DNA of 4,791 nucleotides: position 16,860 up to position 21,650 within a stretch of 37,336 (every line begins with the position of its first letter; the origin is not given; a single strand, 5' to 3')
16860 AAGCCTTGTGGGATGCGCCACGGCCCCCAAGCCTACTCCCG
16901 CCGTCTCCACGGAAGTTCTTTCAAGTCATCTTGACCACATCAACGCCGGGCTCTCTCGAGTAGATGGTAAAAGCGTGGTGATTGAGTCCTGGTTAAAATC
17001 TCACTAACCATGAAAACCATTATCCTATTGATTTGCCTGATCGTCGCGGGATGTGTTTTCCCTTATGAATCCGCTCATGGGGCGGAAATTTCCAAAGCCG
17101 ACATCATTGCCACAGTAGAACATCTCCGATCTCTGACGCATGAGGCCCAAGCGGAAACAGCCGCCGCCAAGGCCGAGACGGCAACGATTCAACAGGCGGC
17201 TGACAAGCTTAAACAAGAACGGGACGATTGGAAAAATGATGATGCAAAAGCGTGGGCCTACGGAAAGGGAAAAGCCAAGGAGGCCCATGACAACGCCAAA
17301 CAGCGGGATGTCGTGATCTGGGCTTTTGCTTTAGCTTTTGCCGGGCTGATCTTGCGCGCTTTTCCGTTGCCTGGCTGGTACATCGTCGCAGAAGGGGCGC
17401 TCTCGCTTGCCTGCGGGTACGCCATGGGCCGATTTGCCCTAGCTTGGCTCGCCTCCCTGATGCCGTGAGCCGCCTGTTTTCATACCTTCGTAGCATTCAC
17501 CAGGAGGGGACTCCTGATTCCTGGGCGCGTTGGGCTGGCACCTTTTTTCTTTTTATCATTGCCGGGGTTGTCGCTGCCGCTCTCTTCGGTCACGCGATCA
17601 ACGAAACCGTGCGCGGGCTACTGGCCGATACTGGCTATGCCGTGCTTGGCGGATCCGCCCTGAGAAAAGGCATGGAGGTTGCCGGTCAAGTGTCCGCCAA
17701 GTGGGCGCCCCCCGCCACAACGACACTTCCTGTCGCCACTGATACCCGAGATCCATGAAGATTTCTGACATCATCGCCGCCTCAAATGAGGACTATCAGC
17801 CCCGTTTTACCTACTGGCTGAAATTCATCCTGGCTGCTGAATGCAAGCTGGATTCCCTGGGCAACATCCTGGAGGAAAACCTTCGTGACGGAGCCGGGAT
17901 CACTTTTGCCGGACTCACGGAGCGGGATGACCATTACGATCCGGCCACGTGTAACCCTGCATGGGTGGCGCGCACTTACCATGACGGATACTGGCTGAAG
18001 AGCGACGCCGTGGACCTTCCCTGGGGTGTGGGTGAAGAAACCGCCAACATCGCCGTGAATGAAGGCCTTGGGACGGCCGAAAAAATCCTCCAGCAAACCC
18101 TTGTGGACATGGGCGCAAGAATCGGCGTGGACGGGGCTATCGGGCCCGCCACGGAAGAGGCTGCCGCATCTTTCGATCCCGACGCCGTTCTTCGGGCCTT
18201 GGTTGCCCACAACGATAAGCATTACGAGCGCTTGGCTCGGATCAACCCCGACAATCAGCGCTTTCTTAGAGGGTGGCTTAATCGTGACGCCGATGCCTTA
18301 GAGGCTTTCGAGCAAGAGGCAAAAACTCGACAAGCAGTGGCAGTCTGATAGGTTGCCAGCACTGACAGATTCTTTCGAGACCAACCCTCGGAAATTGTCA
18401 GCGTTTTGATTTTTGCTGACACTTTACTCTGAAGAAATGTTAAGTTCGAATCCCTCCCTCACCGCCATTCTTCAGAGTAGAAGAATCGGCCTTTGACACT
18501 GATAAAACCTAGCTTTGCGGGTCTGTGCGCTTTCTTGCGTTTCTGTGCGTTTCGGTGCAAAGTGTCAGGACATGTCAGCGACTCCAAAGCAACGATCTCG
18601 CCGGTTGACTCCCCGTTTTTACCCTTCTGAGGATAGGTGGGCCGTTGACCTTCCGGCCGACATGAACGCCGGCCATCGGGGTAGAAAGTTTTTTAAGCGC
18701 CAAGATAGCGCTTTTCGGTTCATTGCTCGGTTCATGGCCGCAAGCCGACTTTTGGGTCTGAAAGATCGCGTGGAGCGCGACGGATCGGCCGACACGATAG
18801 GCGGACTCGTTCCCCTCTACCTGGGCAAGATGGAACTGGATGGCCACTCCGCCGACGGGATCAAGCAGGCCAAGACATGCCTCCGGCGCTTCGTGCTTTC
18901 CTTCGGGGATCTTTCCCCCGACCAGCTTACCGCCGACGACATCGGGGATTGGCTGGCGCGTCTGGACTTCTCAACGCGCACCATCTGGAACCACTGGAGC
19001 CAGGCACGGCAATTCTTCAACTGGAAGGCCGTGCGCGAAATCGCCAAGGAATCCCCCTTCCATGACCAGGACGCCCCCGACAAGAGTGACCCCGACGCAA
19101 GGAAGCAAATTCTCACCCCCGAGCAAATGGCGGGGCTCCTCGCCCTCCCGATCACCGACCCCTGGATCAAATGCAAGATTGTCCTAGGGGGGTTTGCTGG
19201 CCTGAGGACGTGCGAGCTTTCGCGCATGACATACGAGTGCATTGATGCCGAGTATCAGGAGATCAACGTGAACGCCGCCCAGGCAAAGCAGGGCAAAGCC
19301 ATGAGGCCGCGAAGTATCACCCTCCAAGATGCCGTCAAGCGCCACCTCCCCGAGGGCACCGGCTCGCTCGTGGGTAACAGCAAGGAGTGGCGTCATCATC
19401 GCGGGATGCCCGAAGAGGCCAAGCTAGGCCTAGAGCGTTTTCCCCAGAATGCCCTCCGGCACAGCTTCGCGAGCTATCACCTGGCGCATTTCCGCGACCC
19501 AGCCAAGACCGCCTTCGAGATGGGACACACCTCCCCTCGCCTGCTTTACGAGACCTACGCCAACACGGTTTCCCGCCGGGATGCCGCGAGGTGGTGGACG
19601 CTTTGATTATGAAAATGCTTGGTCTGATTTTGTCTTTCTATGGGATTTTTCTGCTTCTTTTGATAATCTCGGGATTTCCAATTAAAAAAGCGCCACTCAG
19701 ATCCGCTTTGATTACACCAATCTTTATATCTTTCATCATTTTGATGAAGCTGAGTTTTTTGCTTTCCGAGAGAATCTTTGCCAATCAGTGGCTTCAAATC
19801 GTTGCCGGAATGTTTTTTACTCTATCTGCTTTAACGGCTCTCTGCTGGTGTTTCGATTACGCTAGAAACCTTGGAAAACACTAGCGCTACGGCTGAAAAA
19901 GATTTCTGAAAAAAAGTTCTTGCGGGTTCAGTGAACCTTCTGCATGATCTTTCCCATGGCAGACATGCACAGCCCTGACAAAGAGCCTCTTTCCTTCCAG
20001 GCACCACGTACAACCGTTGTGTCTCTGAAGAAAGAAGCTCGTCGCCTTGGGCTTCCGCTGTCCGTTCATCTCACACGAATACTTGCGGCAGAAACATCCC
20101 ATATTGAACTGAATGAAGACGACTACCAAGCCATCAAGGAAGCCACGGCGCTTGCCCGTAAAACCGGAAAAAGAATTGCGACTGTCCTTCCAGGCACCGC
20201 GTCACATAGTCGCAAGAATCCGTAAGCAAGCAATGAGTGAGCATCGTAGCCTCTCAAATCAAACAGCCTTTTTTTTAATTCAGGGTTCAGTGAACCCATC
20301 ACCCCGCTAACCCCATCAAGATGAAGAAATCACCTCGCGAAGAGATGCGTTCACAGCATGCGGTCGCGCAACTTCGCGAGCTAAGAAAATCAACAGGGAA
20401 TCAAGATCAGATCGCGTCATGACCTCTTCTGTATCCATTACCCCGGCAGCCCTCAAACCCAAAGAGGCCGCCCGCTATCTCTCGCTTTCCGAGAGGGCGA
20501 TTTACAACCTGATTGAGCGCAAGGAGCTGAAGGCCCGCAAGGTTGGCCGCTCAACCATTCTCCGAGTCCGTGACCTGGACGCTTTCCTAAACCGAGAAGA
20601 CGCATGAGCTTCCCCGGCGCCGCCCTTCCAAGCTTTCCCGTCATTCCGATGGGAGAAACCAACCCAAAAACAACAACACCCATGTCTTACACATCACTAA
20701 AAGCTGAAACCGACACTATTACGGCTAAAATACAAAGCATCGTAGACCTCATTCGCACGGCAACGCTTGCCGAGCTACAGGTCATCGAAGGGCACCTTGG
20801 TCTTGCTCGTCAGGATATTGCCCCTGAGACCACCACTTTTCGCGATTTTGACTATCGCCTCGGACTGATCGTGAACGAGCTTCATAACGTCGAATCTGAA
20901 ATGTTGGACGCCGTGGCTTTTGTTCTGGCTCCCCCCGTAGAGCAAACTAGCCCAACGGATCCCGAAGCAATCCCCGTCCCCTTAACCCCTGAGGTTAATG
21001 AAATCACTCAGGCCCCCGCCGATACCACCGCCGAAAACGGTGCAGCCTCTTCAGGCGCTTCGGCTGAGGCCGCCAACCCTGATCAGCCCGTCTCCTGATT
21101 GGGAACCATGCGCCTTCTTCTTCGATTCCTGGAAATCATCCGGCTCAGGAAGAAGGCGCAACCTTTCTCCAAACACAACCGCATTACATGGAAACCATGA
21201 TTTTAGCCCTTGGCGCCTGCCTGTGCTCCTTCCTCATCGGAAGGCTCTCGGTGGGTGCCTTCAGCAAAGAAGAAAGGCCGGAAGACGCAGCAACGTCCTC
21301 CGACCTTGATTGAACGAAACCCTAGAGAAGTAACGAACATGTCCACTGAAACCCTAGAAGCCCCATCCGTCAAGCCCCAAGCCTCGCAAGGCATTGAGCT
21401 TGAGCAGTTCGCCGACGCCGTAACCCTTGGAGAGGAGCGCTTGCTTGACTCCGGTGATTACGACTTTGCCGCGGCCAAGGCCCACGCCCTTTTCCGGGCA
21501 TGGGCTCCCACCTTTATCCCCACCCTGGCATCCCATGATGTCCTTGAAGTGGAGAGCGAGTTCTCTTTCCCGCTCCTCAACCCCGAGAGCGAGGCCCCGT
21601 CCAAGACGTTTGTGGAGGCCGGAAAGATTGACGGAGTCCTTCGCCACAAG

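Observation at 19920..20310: Two paralogous RHH regulators one base out of frame at an A5 run, bracketed by a 15-bp palindrome: candidate immunity switch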

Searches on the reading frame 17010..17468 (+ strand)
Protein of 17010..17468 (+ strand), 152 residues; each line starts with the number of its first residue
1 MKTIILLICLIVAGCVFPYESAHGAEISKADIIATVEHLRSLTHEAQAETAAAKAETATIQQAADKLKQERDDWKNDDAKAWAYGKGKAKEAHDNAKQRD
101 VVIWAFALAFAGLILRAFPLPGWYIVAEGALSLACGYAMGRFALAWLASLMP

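Call 60: search_protein_families(library=pfam, max_evalue=0.01, proteins=[window:17010-17468:+])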
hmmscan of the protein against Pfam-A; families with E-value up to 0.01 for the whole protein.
window:17010-17468:+ (152 aa): 1 family
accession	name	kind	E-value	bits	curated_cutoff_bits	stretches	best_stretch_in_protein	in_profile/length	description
PF05140.19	ResB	-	0.0025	17.2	24.6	1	3-77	61-135/486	ResB-like family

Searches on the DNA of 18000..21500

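Call 83: search_rna_families(source=window, start=18000, end=21500, threshold=evalue, max_evalue=1)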
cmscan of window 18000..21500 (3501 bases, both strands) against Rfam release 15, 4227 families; matches with E-value up to 1: 1.
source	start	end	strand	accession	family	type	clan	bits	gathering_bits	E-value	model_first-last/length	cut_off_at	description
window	19128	19168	+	RF01716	PhotoRC-I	Cis-reg;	-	16.3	45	0.72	1-44/44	no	PhotoRC-I RNA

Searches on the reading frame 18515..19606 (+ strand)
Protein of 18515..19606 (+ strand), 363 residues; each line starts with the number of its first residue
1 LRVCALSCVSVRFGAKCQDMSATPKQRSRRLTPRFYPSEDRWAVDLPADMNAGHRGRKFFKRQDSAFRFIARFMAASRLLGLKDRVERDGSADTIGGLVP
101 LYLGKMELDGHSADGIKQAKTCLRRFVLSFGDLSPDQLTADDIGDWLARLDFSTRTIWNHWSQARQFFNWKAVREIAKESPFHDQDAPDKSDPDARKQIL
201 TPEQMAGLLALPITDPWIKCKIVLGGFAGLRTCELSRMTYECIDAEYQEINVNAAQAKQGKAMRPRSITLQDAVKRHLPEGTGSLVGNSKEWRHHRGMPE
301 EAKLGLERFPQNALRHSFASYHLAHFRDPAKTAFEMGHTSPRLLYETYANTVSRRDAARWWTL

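Call 6: search_protein_families(library=pfam, max_evalue=1, proteins=[window:18515-19606:+])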
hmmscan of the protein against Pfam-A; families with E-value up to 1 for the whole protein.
window:18515-19606:+ (363 aa): 4 families
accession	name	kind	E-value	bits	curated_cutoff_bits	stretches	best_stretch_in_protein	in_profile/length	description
PF00589.27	Phage_integrase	-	7.8e-06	26.2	27.1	1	200-348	3-165/172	Phage integrase family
PF06565.18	DM10_dom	-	0.00042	20.6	23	1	11-64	12-65/105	DM10 domain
PF13495.12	Phage_int_SAM_4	-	0.017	16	27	1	106-176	9-83/85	Phage integrase, N-terminal SAM-like domain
PF13102.12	Phage_int_SAM_5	-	0.068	14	22.3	1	116-183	25-94/98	Phage integrase SAM-like domain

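Call 7: search_protein_families(library=phrogs, max_evalue=1, proteins=[window:18515-19606:+])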
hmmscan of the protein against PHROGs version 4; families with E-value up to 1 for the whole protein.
window:18515-19606:+ (363 aa): 3 families
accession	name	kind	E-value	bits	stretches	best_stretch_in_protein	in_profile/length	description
phrog_1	-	integration and excision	9.6e-25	88.9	1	31-361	112-447/611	integrase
phrog_216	-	integration and excision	2.2e-09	37.9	1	162-348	20-221/301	integrase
phrog_508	-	tail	0.08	13.6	1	122-153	83-114/155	tail assembly chaperone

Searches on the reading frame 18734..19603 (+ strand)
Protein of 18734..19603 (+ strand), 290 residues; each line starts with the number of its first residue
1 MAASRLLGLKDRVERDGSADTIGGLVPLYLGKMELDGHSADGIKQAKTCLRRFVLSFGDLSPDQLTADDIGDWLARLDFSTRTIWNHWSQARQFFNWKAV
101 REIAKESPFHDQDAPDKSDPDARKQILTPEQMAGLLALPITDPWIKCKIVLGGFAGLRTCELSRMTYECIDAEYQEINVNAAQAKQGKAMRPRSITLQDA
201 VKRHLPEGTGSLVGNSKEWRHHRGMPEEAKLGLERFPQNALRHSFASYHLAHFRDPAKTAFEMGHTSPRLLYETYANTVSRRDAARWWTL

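Call 16: find_related_loci(query=window:18734-19603:+, collection=viral_contigs, flank=4000)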
Query window:18734-19603:+ (290 aa) in viral_contigs; peptide patterns used: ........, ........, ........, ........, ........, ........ (x = any residue, [..] = any of these).
16 stretches matched a pattern; 14 encode a relative of the query (tblastn E <= 1e-3); 14 distinct loci.
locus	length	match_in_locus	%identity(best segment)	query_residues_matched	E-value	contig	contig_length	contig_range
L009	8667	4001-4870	76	1-290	1e-154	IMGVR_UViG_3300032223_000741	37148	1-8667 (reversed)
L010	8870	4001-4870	71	1-290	6e-149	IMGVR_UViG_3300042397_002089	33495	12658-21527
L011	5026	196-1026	70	13-290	3e-134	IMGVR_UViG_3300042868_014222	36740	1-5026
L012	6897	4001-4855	67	5-290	3e-133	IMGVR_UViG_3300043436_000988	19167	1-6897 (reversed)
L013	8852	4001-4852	67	6-290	9e-132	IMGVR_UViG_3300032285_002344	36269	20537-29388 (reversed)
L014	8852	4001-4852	66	6-290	2e-130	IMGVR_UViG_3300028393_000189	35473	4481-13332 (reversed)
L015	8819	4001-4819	45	17-290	8e-65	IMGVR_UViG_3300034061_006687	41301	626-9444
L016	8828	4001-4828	42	18-290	1e-64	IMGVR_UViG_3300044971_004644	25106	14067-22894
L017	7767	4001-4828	42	18-290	2e-63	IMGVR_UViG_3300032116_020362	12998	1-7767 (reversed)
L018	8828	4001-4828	42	18-290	5e-63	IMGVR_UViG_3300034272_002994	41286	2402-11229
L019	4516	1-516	50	125-290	3e-47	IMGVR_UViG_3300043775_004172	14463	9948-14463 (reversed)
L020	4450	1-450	54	148-290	4e-46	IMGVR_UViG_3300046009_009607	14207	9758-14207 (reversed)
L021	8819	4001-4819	44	17-290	3e-63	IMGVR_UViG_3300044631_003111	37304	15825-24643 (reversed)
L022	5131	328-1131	29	18-290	5e-25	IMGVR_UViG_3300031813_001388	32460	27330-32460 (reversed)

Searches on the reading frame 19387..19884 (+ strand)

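Call 6: search_protein_families(library=pfam, max_evalue=1, proteins=[window:19387-19884:+])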
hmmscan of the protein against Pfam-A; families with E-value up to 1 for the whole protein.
window:19387-19884:+ (165 aa): 1 family
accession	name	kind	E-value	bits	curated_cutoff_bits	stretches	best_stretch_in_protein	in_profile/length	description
PF18949.5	DUF5693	-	0.019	13.9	29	1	45-153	282-387/609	Family of unknown function (DUF5693)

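Call 7: search_protein_families(library=phrogs, max_evalue=1, proteins=[window:19387-19884:+])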
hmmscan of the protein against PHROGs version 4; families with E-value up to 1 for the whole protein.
window:19387-19884:+ (165 aa): 1 family
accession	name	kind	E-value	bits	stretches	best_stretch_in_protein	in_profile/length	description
phrog_9791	-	unknown function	0.45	11.5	1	139-157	10-26/51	-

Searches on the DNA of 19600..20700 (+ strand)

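Call 9: search_dna_similar(query=window:19600-20700:+, collection=phages, mode=distant)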
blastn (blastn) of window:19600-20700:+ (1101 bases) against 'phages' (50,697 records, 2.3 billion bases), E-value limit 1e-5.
No match.

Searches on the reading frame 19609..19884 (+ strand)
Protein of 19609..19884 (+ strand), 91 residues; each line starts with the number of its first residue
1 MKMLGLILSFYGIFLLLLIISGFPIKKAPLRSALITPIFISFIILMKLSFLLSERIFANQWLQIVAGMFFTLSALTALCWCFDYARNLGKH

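Call 60: search_protein_families(library=pfam, max_evalue=0.01, proteins=[window:19609-19884:+])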
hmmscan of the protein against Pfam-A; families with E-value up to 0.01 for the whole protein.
window:19609-19884:+ (91 aa): 0 families
